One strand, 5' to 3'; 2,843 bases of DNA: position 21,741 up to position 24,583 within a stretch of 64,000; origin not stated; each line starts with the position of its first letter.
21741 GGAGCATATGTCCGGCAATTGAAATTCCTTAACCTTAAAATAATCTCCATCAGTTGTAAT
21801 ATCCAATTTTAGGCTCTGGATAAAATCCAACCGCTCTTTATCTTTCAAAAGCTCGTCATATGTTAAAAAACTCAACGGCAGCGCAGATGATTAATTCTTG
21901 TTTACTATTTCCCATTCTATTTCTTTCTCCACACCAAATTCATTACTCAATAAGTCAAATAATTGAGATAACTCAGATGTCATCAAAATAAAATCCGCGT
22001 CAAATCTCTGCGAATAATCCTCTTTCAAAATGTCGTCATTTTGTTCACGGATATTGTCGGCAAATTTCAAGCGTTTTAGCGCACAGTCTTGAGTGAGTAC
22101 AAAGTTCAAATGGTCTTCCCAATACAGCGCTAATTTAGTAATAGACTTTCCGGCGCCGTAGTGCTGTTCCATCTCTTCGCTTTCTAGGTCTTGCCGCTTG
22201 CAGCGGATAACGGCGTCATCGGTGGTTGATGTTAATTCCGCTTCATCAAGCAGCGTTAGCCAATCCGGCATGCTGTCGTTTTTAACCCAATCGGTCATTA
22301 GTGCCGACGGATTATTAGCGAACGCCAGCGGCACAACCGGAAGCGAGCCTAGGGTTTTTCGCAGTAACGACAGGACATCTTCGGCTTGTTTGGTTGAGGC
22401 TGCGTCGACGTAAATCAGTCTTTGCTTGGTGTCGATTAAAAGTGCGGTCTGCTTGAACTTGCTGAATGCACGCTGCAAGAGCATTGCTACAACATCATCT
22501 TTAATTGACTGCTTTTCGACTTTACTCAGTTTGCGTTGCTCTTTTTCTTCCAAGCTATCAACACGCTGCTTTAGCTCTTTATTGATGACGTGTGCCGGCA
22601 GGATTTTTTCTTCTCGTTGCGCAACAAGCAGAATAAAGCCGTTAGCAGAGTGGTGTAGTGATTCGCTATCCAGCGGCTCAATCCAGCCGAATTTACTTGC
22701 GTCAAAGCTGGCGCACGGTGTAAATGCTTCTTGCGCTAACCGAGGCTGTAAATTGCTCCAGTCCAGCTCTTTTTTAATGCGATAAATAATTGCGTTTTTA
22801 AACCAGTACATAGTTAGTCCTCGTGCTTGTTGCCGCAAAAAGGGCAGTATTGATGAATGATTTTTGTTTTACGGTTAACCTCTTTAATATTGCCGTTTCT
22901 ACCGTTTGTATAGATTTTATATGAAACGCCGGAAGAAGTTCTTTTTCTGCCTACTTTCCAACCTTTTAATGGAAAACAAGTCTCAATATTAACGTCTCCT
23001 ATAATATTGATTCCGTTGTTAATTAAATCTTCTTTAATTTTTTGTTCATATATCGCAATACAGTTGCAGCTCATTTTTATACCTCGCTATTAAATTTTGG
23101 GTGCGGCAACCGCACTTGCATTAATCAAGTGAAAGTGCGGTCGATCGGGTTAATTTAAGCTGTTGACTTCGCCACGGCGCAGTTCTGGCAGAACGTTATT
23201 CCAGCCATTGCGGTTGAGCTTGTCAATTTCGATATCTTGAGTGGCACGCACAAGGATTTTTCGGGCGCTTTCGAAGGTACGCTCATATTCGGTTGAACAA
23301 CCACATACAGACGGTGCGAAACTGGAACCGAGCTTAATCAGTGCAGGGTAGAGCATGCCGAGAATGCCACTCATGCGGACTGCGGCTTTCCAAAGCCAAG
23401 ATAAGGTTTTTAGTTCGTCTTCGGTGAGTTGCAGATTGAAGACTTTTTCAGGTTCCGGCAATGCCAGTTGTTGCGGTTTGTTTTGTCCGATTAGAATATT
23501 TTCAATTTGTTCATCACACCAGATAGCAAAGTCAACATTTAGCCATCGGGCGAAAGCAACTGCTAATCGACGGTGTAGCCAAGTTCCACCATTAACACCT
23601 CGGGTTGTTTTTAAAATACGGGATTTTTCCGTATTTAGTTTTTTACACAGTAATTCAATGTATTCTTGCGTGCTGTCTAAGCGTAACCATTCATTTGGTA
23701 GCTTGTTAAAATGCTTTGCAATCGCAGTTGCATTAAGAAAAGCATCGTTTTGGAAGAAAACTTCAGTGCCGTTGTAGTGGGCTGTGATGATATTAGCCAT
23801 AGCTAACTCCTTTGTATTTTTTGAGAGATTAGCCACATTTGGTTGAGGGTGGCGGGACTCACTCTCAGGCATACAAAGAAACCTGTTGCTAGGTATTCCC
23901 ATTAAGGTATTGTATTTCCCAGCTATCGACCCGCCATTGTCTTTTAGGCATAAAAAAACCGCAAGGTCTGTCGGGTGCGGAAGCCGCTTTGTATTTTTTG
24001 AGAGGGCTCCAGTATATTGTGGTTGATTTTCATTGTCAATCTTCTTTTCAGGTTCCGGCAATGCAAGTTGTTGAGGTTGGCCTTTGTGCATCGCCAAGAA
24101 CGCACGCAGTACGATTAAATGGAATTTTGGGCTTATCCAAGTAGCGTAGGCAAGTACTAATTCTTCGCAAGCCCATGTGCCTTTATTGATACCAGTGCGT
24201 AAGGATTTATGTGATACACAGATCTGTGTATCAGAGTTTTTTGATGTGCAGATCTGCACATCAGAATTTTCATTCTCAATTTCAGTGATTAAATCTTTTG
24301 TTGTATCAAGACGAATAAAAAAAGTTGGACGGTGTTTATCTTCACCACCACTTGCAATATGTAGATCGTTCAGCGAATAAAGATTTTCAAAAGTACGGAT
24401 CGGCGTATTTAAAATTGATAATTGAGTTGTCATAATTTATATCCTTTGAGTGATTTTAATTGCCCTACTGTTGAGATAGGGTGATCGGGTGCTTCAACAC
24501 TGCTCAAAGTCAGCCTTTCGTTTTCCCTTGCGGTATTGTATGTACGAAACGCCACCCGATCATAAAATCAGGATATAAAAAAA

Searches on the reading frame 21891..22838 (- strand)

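Call 12: search_protein_families(library=pfam, proteins=[window:21891-22838:-], max_evalue=0.01)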
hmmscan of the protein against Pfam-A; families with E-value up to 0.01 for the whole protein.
window:21891-22838:- (315 aa): 1 family
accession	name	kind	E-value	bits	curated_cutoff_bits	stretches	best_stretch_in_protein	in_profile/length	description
PF04381.17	RdgC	-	1.7e-111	372.7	25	1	12-303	2-297/298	Putative exonuclease, RdgC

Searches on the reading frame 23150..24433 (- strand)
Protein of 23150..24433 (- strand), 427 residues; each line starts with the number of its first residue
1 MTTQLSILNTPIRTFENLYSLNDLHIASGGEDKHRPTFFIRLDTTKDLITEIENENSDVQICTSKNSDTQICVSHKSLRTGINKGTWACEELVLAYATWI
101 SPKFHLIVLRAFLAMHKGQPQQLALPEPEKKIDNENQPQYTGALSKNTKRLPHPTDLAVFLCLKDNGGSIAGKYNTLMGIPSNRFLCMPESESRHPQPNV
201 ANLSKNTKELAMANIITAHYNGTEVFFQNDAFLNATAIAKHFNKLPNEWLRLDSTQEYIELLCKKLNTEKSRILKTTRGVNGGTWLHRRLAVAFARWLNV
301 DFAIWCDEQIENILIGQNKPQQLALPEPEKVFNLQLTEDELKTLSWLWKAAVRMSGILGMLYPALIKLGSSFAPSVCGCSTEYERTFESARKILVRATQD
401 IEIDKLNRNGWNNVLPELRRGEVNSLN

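Call 12: search_protein_families(library=pfam, proteins=[window:23150-24433:-], max_evalue=0.01)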
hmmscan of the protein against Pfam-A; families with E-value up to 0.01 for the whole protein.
window:23150-24433:- (427 aa): 2 families
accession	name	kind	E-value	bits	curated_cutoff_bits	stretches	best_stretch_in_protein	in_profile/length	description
PF04383.19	KilA-N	-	7.8e-42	141.9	23.8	2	221-314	4-105/107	KilA-N domain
PF10548.14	P22_AR_C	-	3.4e-18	65.9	22.4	1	332-402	3-73/73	P22AR C-terminal domain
